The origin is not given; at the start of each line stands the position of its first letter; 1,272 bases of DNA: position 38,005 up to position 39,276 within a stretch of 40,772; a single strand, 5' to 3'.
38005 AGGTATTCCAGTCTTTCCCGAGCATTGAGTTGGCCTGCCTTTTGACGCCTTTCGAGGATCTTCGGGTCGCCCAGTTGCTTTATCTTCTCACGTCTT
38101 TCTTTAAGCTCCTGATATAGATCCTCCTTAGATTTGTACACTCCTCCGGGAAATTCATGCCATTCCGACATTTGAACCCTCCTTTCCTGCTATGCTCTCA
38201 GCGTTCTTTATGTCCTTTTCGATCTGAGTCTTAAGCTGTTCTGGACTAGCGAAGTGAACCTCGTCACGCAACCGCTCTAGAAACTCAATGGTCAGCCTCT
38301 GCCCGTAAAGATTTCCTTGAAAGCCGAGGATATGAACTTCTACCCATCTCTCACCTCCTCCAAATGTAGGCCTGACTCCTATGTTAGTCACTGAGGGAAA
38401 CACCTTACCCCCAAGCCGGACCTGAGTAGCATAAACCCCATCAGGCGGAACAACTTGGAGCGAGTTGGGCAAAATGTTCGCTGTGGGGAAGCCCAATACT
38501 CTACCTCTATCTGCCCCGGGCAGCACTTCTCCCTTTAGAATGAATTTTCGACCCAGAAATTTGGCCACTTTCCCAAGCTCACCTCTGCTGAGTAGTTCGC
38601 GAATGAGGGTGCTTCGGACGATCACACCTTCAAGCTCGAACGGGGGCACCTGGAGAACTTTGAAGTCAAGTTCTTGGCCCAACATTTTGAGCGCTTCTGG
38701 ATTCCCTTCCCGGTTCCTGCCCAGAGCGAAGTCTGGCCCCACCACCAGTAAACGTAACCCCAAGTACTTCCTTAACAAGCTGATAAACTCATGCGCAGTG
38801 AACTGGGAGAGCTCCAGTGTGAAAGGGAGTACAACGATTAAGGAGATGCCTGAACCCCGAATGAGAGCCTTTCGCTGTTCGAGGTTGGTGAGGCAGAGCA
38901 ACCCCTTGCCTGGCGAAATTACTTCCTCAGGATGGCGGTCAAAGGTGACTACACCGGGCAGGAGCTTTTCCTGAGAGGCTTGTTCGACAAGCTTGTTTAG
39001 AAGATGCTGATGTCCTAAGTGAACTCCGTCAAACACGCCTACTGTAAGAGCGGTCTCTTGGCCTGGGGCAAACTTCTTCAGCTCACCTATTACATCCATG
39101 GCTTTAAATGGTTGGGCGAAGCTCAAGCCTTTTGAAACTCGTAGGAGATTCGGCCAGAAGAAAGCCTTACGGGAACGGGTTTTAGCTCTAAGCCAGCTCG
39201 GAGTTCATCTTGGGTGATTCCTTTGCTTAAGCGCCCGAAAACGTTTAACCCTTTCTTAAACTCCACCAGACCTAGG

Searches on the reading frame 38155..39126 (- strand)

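Call 46: search_protein_families(library=pfam, proteins=[window:38155-39126:-], max_evalue=0.001)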
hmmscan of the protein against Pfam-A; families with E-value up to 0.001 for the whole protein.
window:38155-39126:- (323 aa): 3 families
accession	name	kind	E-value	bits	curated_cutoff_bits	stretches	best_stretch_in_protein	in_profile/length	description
PF01687.23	Flavokinase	-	3.6e-42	143.9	19.6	1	191-312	1-123/124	Riboflavin kinase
PF06574.18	FAD_syn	-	1.3e-41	142.5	27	1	23-173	6-157/158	FAD synthetase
PF01467.32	CTP_transf_like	-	0.00082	20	21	0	27-137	1-94/133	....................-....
